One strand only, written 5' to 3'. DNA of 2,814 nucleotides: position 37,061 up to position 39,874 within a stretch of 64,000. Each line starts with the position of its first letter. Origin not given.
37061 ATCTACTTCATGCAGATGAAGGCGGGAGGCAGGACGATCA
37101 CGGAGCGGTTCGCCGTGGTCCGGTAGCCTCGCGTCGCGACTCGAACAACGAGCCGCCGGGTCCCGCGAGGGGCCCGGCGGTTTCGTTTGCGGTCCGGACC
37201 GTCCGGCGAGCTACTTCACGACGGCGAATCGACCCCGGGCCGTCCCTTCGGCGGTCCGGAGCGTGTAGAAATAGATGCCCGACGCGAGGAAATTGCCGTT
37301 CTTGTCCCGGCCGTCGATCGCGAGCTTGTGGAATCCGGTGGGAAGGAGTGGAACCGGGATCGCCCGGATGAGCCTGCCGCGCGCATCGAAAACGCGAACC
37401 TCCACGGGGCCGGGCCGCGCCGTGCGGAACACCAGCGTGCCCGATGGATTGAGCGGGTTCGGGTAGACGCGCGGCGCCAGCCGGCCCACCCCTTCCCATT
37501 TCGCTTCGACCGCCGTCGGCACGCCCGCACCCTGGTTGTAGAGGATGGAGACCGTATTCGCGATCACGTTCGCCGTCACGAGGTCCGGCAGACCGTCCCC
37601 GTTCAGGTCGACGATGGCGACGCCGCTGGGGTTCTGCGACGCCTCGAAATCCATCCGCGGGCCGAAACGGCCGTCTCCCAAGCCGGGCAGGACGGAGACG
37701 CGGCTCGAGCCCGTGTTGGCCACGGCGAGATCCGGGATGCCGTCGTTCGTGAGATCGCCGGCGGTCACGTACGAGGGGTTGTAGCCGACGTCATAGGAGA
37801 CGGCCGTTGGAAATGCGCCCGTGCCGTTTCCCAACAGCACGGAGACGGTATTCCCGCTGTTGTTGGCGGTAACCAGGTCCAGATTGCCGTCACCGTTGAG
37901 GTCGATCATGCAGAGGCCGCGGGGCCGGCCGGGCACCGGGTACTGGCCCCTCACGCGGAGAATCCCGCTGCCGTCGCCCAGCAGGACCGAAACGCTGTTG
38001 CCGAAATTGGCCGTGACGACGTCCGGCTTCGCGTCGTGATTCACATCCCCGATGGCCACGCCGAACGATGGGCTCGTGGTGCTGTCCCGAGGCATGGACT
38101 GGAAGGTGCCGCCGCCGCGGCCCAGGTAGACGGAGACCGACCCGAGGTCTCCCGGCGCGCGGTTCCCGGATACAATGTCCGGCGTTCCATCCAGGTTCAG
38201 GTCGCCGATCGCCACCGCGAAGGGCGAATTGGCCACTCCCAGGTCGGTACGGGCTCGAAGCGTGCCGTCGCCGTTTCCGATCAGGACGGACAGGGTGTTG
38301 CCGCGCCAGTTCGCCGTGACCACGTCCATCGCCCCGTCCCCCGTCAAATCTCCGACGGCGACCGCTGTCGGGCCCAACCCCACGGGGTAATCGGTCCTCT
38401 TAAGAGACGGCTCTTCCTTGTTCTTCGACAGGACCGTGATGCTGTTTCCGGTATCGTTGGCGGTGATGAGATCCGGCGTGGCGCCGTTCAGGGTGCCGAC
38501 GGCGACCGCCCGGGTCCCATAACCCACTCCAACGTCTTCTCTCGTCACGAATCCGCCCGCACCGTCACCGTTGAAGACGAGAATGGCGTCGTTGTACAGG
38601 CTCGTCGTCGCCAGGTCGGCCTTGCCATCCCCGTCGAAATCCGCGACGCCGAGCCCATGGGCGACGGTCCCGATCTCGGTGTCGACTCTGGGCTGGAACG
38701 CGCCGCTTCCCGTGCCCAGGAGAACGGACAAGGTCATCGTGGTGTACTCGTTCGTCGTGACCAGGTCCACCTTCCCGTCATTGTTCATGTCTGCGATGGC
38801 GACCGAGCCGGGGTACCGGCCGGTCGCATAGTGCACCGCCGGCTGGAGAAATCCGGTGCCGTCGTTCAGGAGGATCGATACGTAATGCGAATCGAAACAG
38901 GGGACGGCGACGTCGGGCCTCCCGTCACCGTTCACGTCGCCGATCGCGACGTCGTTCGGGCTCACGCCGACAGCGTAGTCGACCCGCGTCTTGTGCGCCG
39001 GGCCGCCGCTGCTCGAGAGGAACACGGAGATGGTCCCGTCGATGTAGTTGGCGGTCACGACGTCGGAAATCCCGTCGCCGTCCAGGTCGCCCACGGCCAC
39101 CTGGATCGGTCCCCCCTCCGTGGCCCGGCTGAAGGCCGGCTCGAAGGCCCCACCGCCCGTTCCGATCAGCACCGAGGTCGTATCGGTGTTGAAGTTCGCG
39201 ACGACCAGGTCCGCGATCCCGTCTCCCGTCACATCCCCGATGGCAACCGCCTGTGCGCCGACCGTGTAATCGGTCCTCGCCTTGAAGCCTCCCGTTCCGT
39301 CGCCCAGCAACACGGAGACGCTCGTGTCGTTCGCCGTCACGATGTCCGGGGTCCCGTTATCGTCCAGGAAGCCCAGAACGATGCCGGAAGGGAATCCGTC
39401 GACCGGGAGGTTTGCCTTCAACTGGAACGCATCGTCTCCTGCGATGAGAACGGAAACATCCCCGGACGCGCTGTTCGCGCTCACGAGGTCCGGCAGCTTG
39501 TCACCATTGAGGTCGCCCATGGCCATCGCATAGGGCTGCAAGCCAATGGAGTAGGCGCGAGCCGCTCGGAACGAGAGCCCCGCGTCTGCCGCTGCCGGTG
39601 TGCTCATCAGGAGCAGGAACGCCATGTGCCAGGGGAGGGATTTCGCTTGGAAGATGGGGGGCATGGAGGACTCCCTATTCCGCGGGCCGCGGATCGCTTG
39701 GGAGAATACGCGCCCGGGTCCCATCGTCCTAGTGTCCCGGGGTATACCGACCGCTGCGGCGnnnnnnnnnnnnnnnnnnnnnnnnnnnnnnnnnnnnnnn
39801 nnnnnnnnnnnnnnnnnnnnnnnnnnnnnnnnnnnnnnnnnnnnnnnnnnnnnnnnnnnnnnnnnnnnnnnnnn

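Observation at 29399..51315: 22-kb surface-protein island: three T9SS-tagged giant adhesin/protease genes, a Gly-rich lipoprotein and the glycosylation pair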

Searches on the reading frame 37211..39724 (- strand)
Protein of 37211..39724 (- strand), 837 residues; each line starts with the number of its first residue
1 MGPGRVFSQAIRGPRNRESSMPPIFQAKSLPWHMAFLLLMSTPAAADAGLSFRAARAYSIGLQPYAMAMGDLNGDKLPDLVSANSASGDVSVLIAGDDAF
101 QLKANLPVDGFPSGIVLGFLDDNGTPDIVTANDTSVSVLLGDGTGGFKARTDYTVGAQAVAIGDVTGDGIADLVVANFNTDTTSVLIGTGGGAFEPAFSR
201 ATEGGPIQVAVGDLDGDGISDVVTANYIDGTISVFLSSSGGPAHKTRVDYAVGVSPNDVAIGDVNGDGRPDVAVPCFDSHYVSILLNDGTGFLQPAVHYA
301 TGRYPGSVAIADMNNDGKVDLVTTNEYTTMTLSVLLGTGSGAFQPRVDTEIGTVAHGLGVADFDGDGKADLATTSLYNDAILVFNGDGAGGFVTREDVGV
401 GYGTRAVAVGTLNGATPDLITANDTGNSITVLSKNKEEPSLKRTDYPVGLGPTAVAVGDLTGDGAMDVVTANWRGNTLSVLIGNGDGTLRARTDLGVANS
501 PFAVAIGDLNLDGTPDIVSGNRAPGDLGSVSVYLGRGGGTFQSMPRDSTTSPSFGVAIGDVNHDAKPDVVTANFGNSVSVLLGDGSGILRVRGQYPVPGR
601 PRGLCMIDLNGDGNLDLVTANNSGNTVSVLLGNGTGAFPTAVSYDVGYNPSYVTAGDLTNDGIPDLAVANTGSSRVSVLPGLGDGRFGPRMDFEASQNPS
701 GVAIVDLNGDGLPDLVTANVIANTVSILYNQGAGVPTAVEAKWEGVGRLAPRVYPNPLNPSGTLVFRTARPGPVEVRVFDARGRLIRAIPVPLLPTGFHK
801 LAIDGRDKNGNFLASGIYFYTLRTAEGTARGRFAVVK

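Call 6: search_protein_families(library=pfam, proteins=[window:37211-39724:-], max_evalue=0.01)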
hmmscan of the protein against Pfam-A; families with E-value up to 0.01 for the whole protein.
window:37211-39724:- (837 aa): 6 families
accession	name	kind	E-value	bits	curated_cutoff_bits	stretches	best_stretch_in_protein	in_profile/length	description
PF13517.12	FG-GAP_3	-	1.8e-92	304.4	26.9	12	608-668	1-61/61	FG-GAP-like repeat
PF01839.29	FG-GAP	-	2.8e-47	158.3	22.1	9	257-274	3-20/37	FG-GAP repeat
PF12256.14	TcdB_toxin_midN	-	5.1e-08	32.9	24.8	0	358-379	30-51/181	Insecticide toxin TcdB middle/N-terminal region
PF13860.13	FlgD_ig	-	8e-08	32.6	27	1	774-823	25-74/79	FlgD Ig-like domain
PF14779.12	BBS1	-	0.00034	20.6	27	0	157-182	16-41/254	Ciliary BBSome complex subunit 1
PF18962.6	Por_Secre_tail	-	0.0048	17.6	27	0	753-828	1-68/75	Secretion system C-terminal sorting domain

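Call 8: search_protein_families(library=ncbifam, proteins=[window:37211-39724:-], max_evalue=0.01)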
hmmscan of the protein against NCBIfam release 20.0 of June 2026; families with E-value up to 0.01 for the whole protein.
window:37211-39724:- (837 aa): 8 families
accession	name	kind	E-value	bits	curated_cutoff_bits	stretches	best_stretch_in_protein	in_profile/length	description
NF047539.1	XAC2610_fam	domain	3e-14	53.3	35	0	505-536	2-35/89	XAC2610-related protein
NF052323.1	T9SSA_dep_M6i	equivalog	4.1e-09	35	600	0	605-673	790-859/1043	T9SS-dependent M6-like inactivated metalloprotease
TIGR04183.1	Por_Secre_tail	domain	8.4e-08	32.1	23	1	753-834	1-70/72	T9SS type A sorting domain-containing protein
NF046077.1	LPS_M949_RS01915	subfamily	6.2e-07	29.5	60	0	347-371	60-84/154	M949_RS01915 family surface polysaccharide biosynthesis protein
NF005176.1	PRK06655.1-1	equivalog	1.9e-05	24.6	230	1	773-826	98-152/197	flagellar hook assembly protein FlgD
NF033707.1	T9SS_sortase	equivalog_domain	8.5e-05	20.4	420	1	753-823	1001-1076/1095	type IX secretion system sortase PorU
NF052228.1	T9SS_PorZ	equivalog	0.0035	15.8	260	1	752-828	674-746/757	type IX secretion system anionic LPS delivery protein PorZ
NF009277.0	PRK12634.1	equivalog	0.0037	17.4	333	1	770-822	120-172/221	flagellar basal body rod modification protein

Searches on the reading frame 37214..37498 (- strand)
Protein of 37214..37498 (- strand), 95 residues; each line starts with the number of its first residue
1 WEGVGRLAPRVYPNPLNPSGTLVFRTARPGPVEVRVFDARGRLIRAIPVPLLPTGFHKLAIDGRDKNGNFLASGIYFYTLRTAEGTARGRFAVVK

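Call 40: search_solved_structures(query=A1, max_evalue=1, show_alignments=3)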
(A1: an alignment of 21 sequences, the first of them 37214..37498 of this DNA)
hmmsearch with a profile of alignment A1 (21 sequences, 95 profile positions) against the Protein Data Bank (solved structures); distinct sequences matched with E-value up to 1: 40.
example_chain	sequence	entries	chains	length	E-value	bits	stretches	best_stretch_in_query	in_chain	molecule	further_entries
7eh9_A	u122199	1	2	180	2.3e-09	40.2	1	29-85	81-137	Basal-body rod modification protein FlgD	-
7bhq_A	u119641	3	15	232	3.5e-09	39.6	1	29-85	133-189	Basal-body rod modification protein FlgD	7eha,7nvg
3osv_A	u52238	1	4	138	5e-08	35.9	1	20-82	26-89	Flagellar basal-body rod modification protein FlgD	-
6za2_A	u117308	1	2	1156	6.2e-08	35.6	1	11-81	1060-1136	Por secretion system protein porU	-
3c12_A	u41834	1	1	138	4.2e-07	33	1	25-85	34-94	Flagellar protein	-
6d69_A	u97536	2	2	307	4.1e-06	29.8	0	26-56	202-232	NHL Repeat Region of D. melanogaster Thin | Thin, isoform D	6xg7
5m11_A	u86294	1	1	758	0.00039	23.5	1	10-82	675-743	Immunoreactive 84kD antigen PG93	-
5hfs_A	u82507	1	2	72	0.0011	22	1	31-50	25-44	Gingipain R2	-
7pq4_A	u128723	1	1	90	0.0021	21.1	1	31-49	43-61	Arginine-specific cysteine proteinase (Arg-gingipain)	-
5ag9_A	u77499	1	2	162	0.0072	19.4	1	30-50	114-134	Gingipain R2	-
1xf1_A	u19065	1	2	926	0.0077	19.3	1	57-82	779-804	C5a peptidase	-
8bty_A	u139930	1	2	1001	0.0085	19.2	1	57-82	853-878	C5a peptidase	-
5ag8_A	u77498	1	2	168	0.0089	19.1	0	31-50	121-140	GINGIPAIN R2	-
4zzf_A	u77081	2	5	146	0.011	18.8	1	48-83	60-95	Flagellar basal body rod modification protein | Basal-body rod modification protein FlgD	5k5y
4zzk_A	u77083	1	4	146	0.012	18.7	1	48-83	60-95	Basal-body rod modification protein FlgD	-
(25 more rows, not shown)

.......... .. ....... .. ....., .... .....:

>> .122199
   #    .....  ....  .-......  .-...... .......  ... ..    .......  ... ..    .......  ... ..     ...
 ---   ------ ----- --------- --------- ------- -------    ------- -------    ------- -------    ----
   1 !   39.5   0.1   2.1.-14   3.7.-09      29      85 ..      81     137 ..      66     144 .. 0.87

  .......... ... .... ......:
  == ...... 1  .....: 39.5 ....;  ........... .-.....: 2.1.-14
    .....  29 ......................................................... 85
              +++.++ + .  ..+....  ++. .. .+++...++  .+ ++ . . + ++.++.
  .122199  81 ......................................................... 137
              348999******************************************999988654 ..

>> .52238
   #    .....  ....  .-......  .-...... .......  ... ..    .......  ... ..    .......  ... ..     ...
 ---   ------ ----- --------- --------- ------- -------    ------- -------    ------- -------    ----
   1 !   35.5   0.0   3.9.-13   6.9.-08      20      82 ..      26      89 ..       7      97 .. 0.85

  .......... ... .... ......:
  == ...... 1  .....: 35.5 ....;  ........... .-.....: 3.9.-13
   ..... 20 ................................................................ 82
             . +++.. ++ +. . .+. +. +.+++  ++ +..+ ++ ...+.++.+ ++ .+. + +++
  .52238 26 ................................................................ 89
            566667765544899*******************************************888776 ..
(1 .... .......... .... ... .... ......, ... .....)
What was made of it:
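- On T9SS type A CTD cargo: Profile of 21 CTDs against PDB: PorU 6za2 at 6e-8, PorZ 5m11 at 4e-4, RgpB CTD 5hfs at 1e-3 (call 40).
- A 21-sequence CTD profile hits PorU 6za2 (6e-8), PorZ 5m11 (4e-4) and the RgpB CTD 5hfs (1e-3) (call 40). The top PDB profile hits are FlgD (7eh9 at 2e-9, 7bhq, 3osv; call 40). The PorU and PorZ matches start earlier, at profile positions 10-11, and so include the PNPxNP strand (call 40).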
